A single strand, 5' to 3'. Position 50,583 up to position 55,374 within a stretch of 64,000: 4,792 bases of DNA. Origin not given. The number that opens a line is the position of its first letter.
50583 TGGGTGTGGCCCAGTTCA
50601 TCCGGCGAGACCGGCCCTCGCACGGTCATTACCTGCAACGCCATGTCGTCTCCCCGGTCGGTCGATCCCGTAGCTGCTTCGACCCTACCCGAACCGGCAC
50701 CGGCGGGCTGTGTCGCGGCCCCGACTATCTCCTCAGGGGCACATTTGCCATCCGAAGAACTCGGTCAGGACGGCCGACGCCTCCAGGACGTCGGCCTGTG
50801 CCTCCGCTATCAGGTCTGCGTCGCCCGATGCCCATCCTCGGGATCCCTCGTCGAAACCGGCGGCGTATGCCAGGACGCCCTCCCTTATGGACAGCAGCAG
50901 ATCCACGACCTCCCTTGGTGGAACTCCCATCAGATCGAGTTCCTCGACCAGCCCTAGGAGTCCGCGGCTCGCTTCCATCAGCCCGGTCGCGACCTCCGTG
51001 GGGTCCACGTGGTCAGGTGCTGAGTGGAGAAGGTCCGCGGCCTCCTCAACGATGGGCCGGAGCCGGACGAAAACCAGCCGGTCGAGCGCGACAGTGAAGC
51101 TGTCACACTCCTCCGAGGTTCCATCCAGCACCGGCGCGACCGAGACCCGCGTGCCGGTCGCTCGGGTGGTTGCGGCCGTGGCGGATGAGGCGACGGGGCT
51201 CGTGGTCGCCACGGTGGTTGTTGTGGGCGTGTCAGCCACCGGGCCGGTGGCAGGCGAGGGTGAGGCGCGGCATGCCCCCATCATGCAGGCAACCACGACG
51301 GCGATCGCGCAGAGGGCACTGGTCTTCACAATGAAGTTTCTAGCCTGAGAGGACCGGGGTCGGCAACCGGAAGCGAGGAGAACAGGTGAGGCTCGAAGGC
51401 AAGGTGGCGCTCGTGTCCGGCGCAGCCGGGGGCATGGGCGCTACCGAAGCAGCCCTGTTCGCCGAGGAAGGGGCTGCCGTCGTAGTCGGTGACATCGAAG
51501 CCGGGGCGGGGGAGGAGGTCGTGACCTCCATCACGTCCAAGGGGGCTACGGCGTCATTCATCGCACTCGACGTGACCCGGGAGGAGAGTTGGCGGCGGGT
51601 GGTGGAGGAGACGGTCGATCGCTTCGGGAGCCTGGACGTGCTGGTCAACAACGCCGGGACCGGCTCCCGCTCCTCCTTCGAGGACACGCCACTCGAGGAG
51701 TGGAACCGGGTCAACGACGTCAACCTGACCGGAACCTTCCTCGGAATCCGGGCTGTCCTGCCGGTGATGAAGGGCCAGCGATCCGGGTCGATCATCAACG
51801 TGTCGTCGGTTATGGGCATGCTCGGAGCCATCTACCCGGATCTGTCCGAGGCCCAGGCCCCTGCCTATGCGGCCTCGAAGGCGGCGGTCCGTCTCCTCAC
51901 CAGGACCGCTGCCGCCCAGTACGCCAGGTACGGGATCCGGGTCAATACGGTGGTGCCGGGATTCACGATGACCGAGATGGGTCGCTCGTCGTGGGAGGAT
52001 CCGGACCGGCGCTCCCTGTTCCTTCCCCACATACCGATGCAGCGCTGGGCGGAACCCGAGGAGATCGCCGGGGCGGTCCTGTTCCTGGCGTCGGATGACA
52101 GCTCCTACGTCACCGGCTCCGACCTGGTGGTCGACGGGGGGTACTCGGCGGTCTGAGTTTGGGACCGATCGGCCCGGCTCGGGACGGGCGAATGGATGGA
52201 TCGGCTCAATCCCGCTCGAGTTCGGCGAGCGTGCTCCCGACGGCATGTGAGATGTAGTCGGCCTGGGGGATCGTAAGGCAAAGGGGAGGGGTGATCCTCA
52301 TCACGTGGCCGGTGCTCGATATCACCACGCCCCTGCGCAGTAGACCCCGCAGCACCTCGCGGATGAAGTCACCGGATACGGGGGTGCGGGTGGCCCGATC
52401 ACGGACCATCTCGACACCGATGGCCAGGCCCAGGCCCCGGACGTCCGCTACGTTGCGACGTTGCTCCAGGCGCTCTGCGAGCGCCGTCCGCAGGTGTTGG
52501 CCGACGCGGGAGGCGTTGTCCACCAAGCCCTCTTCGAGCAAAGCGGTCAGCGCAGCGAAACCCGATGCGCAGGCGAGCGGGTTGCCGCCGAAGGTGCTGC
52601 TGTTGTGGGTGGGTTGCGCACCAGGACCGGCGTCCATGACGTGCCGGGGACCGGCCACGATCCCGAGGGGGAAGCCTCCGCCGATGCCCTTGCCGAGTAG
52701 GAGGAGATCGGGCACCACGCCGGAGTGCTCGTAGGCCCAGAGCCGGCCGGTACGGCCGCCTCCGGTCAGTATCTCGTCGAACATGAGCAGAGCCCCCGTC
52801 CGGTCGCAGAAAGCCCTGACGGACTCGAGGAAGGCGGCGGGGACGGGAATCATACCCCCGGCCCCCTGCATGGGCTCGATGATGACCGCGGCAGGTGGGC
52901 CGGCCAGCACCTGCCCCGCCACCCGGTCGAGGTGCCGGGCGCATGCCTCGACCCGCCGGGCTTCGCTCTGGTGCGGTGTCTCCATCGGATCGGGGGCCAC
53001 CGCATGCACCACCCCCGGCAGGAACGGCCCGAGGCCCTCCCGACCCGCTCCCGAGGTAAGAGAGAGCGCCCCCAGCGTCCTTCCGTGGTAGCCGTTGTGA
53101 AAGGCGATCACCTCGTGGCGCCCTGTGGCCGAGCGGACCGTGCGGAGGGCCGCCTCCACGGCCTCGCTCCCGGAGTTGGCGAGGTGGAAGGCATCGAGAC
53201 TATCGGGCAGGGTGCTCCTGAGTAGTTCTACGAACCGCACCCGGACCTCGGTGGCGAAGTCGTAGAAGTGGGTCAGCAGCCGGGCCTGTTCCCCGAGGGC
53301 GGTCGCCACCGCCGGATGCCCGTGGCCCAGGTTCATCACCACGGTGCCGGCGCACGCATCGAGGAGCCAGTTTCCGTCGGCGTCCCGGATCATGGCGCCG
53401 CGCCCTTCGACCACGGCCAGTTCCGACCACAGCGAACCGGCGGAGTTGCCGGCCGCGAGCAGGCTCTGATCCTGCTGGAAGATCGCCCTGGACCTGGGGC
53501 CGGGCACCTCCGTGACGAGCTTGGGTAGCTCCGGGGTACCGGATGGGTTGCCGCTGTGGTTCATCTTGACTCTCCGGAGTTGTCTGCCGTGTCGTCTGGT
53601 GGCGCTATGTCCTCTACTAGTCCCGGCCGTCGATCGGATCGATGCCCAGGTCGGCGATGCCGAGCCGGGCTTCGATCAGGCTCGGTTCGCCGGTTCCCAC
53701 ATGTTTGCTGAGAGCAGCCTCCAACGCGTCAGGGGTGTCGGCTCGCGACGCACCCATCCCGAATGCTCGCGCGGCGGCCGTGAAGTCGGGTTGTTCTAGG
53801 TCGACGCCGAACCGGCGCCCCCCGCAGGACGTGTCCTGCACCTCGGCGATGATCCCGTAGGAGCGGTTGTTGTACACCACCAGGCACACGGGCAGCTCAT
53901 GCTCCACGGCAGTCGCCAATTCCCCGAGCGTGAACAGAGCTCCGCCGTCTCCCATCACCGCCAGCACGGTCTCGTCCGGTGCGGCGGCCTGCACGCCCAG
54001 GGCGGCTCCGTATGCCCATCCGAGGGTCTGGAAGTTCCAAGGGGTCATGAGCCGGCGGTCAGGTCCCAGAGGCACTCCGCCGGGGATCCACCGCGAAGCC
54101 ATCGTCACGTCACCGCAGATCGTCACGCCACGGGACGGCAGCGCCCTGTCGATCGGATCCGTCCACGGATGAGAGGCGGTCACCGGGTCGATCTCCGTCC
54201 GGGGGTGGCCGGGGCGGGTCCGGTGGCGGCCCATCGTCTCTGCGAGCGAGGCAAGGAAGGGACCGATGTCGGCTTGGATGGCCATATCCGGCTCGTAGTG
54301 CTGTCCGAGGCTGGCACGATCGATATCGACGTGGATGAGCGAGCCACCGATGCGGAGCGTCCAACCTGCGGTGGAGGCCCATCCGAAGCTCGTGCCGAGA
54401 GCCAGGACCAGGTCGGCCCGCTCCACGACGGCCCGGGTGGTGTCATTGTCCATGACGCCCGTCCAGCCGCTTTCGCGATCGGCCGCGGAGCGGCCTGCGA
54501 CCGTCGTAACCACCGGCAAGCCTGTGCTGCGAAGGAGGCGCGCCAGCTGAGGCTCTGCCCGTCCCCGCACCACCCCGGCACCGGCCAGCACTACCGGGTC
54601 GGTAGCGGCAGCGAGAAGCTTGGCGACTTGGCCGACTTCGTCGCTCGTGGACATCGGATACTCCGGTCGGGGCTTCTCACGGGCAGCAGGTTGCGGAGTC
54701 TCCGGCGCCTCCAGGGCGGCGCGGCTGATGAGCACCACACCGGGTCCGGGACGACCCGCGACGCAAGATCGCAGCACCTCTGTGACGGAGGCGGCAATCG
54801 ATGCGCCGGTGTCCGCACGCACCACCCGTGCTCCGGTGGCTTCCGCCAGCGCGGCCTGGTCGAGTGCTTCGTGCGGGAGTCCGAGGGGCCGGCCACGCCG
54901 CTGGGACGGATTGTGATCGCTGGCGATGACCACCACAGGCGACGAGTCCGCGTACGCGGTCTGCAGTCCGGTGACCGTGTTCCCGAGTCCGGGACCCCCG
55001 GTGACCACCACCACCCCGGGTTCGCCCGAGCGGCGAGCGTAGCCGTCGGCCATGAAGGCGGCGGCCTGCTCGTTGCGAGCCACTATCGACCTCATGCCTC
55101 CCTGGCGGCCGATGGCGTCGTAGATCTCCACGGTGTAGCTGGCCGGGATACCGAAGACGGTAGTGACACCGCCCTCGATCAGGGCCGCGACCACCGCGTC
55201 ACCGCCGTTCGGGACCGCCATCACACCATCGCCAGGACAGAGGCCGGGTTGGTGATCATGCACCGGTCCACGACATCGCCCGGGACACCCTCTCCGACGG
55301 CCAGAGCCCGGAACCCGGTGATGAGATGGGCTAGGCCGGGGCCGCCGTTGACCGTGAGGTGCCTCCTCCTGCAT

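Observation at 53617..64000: About 10.4-kb co-directional block: Dpp-type importer fused to ThDP-PTE-PTE-ThDP-aminotransferase, an apparently undescribed enzyme combination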

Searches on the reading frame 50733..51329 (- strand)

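Call 35: search_protein_families(library=pfam, proteins=[window:50733-51329:-], max_evalue=1)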
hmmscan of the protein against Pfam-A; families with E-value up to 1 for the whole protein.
window:50733-51329:- (198 aa): 1 family
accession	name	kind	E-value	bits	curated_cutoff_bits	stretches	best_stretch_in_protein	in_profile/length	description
PF21827.1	New_glue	-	0.0043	17.2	31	1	1-60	1-58/94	New glue protein family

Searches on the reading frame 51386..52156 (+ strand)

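Call 7: search_protein_families(library=pfam, proteins=[window:51386-52156:+])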
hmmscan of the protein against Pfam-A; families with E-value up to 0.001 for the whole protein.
window:51386-52156:+ (256 aa): 4 families
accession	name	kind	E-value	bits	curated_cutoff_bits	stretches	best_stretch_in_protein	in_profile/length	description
PF13561.12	adh_short_C2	-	1.6e-67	228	27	1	12-254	1-236/236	Enoyl-(Acyl carrier protein) reductase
PF00106.31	adh_short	-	1.5e-55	188.2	26.6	1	6-205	1-193/195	short chain dehydrogenase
PF08659.16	KR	-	1.5e-10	41.7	22.6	1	8-149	3-144/180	KR domain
PF01370.27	Epimerase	-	1.2e-05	25.3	20.9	1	8-181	1-162/240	NAD dependent epimerase/dehydratase family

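Call 29: search_protein_families(library=ncbifam, proteins=[window:51386-52156:+], max_evalue=1e-10)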
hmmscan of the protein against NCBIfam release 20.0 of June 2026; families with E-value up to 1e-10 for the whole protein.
window:51386-52156:+ (256 aa): 205 families (the best 25 are shown)
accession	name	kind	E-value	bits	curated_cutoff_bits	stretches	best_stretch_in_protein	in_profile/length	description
NF005559.1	PRK07231.1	subfamily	7.1e-73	245.2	215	1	2-254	1-248/249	glucose 1-dehydrogenase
NF004791.0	PRK06138.1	equivalog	1.8e-69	233.8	312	1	1-255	1-251/252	SDR family oxidoreductase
NF053702.1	TrHdxCHCADhChcB1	equivalog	5.6e-69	232.3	400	1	2-255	1-242/250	trans-4-hydroxycyclohexanecarboxylate dehydrogenase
NF004818.0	PRK06172.1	equivalog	2.6e-67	226.8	336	1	1-255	3-252/253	SDR family oxidoreductase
NF052558.1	MBtsdlDhBudC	equivalog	9.2e-67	225.2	270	1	4-255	2-243/250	meso-2,3-butanediol dehydrogenase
NF005681.0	PRK07478.1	subfamily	1.1e-65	221.5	267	1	1-255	2-251/254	SDR family oxidoreductase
NF006070.0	PRK08213.1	subfamily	8.7e-65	218.8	279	1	2-256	9-259/259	gluconate 5-dehydrogenase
NF004198.0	PRK05653.1-3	equivalog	2.4e-64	217.2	296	1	3-253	5-246/248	3-oxoacyl-ACP reductase FabG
NF053701.1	CsHdxCHCADhChcB2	equivalog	3.5e-63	213.4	350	1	3-255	1-244/245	cis-4-hydroxycyclohexanecarboxylate dehydrogenase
NF005473.0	PRK07069.1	equivalog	2e-62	211.1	339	1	2-256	7-262/262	SDR family oxidoreductase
NF004713.0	PRK06057.1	equivalog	4.8e-62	209.7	404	1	2-255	6-251/257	3-oxoacyl-ACP reductase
NF049979.1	AlphHSDSHdhA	equivalog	8.4e-62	209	350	1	3-254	1-247/258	7alpha-hydroxysteroid dehydrogenase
NF052562.1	RADHDNL4305835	equivalog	1.8e-61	207.8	400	1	2-255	4-251/252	NADP-dependent (R)-specific alcohol dehydrogenase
NF009466.0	PRK12826.1-2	subfamily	1.3e-60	205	222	1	6-253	4-244/248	3-oxoacyl-ACP reductase FabG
NF009468.0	PRK12826.1-4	equivalog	3.1e-60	204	318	1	2-252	4-246/256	SDR family oxidoreductase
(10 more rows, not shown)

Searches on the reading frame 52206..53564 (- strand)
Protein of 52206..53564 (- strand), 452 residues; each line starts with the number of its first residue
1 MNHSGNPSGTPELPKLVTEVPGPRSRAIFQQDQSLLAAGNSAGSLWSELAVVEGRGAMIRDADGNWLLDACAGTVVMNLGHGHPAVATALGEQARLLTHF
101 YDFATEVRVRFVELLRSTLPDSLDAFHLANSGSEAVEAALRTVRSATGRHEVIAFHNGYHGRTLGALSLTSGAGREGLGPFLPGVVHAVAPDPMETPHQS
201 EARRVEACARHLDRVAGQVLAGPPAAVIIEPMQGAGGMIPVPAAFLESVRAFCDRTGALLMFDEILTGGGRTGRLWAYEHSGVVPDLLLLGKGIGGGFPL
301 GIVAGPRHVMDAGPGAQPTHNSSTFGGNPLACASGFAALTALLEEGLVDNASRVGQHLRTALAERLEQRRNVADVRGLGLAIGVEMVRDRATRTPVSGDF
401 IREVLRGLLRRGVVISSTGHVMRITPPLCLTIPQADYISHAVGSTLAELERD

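Call 4: search_protein_families(library=pfam, proteins=[window:52206-53564:-])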
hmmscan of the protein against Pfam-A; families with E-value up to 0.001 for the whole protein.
window:52206-53564:- (452 aa): 1 family
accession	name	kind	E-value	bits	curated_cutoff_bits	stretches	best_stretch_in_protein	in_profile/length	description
PF00202.27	Aminotran_3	-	1.6e-102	343.6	30.5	1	49-438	11-395/403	Aminotransferase class-III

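Call 5: search_protein_families(library=ncbifam, proteins=[window:52206-53564:-])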
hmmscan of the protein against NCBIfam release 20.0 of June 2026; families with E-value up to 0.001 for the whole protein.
window:52206-53564:- (452 aa): 69 families (the best 25 are shown)
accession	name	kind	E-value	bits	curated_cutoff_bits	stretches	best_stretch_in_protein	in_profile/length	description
NF004426.0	PRK05769.1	equivalog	4.8e-103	345.3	552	1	12-436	4-427/441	acetyl ornithine aminotransferase family protein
NF005993.0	PRK08117.1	subfamily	1.5e-90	303.9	574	1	44-437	22-418/433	aspartate aminotransferase family protein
NF004714.0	PRK06058.1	subfamily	5.2e-82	275.9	639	1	14-430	12-428/447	4-aminobutyrate--2-oxoglutarate transaminase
NF002874.0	PRK03244.1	equivalog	3.6e-80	269.7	457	1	49-449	27-395/399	acetylornithine transaminase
NF004718.0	PRK06062.1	subfamily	3.7e-79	266.4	472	1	28-447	19-447/454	hypothetical protein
TIGR00707.1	argD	subfamily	1.8e-78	264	410.05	1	48-436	10-370/381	acetylornithine/succinylornithine family transaminase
NF005393.0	PRK06938.1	subfamily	4.6e-76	256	671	1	48-448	50-464/469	diaminobutyrate--2-oxoglutarate transaminase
TIGR00508.1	bioA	equivalog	6.8e-74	248.9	405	1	48-443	14-415/419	adenosylmethionine--8-amino-7-oxononanoate transaminase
NF006368.0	PRK08593.1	equivalog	1.8e-73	247.7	570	1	26-451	7-434/448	aspartate aminotransferase family protein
NF004800.0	PRK06149.1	equivalog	1.3e-72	245.2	973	1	54-448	574-970/972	aminotransferase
NF006228.0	PRK08360.1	equivalog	4.2e-72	243.2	608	1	27-448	5-426/443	aspartate aminotransferase family protein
TIGR00700.1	GABAtrnsam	equivalog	8.7e-72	242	506.65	1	47-431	15-403/420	4-aminobutyrate--2-oxoglutarate transaminase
NF002325.0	PRK01278.1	subfamily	8.8e-72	241.9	372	1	48-447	14-387/395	acetylornithine transaminase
NF005683.0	PRK07481.1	subfamily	1.9e-71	241.4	575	1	49-450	30-451/453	hypothetical protein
NF002797.0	PRK02936.1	equivalog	3.5e-70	236.7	496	1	48-432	12-363/385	acetylornithine transaminase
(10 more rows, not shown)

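Call 25: search_solved_structures(query=window:52206-53564:-, max_evalue=1e-30)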
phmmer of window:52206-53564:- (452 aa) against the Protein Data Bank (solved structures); distinct sequences matched with E-value up to 1e-30: 164 (the best 60 are shown).
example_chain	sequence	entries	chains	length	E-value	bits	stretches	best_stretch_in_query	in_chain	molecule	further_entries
7vno_A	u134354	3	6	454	1e-68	235.6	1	12-435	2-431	454aa long hypothetical 4-aminobutyrate aminotransferase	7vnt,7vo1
4ffc_A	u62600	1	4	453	1.9e-66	228.1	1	15-430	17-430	4-aminobutyrate aminotransferase (GabT)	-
3q8n_A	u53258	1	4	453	1.3e-64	222.1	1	14-431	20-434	4-aminobutyrate transaminase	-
3oks_A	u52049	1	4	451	2.6e-62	214.4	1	14-430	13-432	4-aminobutyrate transaminase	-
6wj8_A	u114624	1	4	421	7.8e-61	209.6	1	51-437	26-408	4-aminobutyrate aminotransferase PuuE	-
5m4b_A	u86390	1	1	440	1.2e-60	209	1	46-442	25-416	Aminotransferase class-III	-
4ysn_A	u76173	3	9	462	3.4e-60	207.5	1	41-438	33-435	Putative 4-aminobutyrate aminotransferase | Isoleucine 2-epimerase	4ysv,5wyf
5wya_A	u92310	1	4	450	3.8e-60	207.3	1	42-438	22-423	Isoleucine 2-epimerase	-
5ll2_A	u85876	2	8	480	4e-60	207.3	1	41-438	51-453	Isoleucine 2-epimerase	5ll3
5m4d_A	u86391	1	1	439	5e-60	206.9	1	46-442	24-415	Aminotransferase class-III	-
5m49_A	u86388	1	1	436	5.8e-60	206.7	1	46-442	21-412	Aminotransferase class-III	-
5m46_A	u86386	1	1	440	6.3e-60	206.6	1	46-442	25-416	Aminotransferase class-III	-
4atp_A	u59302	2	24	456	8.3e-60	206.2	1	20-431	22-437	4-AMINOBUTYRATE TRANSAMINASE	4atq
9wqz_A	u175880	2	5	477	1.4e-59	205.4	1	11-436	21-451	Alanine/serine racemase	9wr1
1szk_A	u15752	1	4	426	1.9e-59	205.1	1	56-431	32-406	4-aminobutyrate aminotransferase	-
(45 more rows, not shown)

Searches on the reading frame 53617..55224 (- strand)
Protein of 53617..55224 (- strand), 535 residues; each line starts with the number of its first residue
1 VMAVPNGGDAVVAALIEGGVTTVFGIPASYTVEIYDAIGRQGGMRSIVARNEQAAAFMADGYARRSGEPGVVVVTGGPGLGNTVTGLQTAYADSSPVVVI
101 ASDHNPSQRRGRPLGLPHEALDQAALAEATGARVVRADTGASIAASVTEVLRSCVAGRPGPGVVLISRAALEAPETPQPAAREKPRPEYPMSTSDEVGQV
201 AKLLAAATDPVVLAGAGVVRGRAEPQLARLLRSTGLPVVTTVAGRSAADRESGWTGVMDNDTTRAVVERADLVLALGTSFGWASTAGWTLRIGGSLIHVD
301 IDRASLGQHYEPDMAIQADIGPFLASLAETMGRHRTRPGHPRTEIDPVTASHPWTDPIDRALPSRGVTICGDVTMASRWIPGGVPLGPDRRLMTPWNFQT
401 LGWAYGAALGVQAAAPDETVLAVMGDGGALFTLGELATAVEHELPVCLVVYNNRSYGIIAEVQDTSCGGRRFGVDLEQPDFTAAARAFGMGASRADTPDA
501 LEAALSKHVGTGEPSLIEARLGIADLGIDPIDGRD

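Call 4: search_protein_families(library=pfam, proteins=[window:53617-55224:-])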
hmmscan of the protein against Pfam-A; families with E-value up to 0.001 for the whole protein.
window:53617-55224:- (535 aa): 3 families
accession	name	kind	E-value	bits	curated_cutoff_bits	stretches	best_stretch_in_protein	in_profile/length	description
PF02775.26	TPP_enzyme_C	-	5.6e-36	124.1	21.9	1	372-518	1-150/151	Thiamine pyrophosphate enzyme, C-terminal TPP binding domain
PF02776.23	TPP_enzyme_N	-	7.7e-34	116.5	26.8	1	6-125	2-118/119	Thiamine pyrophosphate enzyme, N-terminal TPP binding domain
PF00205.28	TPP_enzyme_M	-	9.8e-29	100.2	30.4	1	199-327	3-137/137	Thiamine pyrophosphate enzyme, central domain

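Call 5: search_protein_families(library=ncbifam, proteins=[window:53617-55224:-])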
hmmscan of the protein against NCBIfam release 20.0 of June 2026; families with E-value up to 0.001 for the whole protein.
window:53617-55224:- (535 aa): 54 families (the best 25 are shown)
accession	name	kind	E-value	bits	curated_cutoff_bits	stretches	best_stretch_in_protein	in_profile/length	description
NF006122.0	PRK08266.1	subfamily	1.7e-94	317.3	571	1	5-521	4-524/543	hypothetical protein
NF005712.0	PRK07524.1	subfamily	1.2e-87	294.6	500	1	8-519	6-527/536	5-guanidino-2-oxopentanoate decarboxylase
TIGR00118.1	acolac_lg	equivalog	2.1e-75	254.3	538.35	1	7-520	3-533/557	biosynthetic-type acetolactate synthase large subunit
NF006052.0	PRK08199.1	subfamily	5.8e-74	249.4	539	2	5-335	8-340/559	thiamine pyrophosphate protein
NF006378.0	PRK08617.1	equivalog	5.5e-72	242.9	510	1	6-518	9-535/556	acetolactate synthase AlsS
NF004919.0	PRK06276.1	equivalog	2.8e-71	240.6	866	1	6-518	2-535/582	acetolactate synthase large subunit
NF005470.0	PRK07064.1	equivalog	4.7e-69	233.9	495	1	4-521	4-529/552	thiamine pyrophosphate-binding protein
NF006187.0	PRK08322.1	equivalog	9.9e-67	225.6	509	1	7-519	4-526/548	acetolactate synthase large subunit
TIGR02418.1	acolac_catab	equivalog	2.1e-64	218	551.1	1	8-518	2-526/539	acetolactate synthase AlsS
NF006524.0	PRK08978.1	equivalog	2.3e-64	217.6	738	1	6-519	2-522/548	acetolactate synthase 2 catalytic subunit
NF006016.1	PRK08155.1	equivalog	9.5e-62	209.2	870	1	6-523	4-534/554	acetolactate synthase large subunit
NF004710.0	PRK06048.1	equivalog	1.2e-60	205.6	976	2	6-333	9-338/561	acetolactate synthase large subunit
NF006319.0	PRK08527.1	equivalog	5.2e-60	203.4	905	1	6-520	5-537/565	acetolactate synthase large subunit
NF006581.0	PRK09107.1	equivalog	6.4e-60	203.1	974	2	7-336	13-348/595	acetolactate synthase 3 large subunit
NF004772.0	PRK06112.1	subfamily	1.1e-59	202.3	673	2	7-333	16-348/578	acetolactate synthase catalytic subunit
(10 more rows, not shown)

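Call 23: search_solved_structures(query=window:53617-55224:-, max_evalue=1e-20)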
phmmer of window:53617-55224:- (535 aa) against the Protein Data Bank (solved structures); distinct sequences matched with E-value up to 1e-20: 128 (the best 60 are shown).
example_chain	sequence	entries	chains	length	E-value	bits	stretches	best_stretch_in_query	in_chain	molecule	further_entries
9zgl_A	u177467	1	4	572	6e-55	190.1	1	6-522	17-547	Ancestral acetolactate synthase, catabolic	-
4rjj_A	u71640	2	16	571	6.4e-54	186.7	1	6-321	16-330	Acetolactate synthase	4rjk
4rji_A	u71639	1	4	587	7.2e-54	186.5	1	6-321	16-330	Acetolactate synthase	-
8xod_A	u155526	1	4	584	4.8e-49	170.6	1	14-523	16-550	BbmA-G484F complex with CBOA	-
8x3x_A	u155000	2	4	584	8.4e-49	169.8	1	14-523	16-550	BbmA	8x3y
6lpi_A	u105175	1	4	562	7.7e-48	166.6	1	7-522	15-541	Acetolactate synthase isozyme 1 large subunit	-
1ozf_A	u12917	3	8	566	2e-47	165.3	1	6-517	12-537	Acetolactate synthase, catabolic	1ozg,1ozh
5d6r_B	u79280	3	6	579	2.6e-47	164.9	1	6-517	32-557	Acetolactate synthase, catabolic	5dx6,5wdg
7egv_A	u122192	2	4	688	2e-44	155.3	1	6-321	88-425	Acetolactate synthase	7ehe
7u25_A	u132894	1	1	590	8.9e-44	153.2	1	6-511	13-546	Acetolactate synthase, chloroplastic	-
7stq_A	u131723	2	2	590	9.5e-44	153.1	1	6-511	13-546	Acetolactate synthase, chloroplastic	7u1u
3e9y_A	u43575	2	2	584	9.9e-44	153.1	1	6-507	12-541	Acetolactate synthase, chloroplastic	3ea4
1jsc_A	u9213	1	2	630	2.5e-43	151.8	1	14-285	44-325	ACETOHYDROXY-ACID SYNTHASE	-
6u9d_A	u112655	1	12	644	2.7e-43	151.6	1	14-285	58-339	Acetolactate synthase catalytic subunit, mitochondrial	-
1n0h_A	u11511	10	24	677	3.3e-43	151.4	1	14-285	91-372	Acetolactate synthase | Acetolactate synthase, mitochondrial | Acetolactate synthase catalytic subunit, mitochondrial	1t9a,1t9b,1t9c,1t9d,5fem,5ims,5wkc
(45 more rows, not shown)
